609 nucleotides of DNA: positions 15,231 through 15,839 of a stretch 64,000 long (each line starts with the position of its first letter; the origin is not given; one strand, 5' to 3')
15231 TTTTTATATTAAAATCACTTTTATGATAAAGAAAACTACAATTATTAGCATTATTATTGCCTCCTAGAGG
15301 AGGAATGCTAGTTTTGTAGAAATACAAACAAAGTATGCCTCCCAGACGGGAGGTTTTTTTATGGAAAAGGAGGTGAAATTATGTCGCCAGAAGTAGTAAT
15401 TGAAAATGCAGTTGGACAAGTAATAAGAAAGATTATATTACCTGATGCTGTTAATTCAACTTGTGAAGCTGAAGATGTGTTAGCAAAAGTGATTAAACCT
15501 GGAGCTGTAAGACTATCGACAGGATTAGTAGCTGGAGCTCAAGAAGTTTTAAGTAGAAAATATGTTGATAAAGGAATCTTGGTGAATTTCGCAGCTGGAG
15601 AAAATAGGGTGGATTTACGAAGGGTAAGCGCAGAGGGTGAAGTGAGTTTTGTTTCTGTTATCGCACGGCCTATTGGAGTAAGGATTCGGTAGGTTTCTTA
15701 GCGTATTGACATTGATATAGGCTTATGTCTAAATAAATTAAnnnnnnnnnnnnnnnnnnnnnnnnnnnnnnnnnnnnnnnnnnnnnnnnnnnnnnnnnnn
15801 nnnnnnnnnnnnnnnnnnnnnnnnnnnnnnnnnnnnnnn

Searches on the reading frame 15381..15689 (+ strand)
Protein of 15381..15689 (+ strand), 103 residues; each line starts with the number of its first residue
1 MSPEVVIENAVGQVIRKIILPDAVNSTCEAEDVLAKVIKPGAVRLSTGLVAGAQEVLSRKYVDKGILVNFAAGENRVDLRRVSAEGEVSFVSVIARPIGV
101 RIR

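Call 47: search_protein_families(library=pfam, proteins=[window:15381-15689:+], max_evalue=0.001)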
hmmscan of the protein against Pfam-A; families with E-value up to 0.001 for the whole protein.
window:15381-15689:+ (103 aa): 0 families

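Call 92: search_protein_families(library=padloc, proteins=[window:15381-15689:+], max_evalue=0.001)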
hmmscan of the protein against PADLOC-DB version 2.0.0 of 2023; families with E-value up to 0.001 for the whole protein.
window:15381-15689:+ (103 aa): 0 families
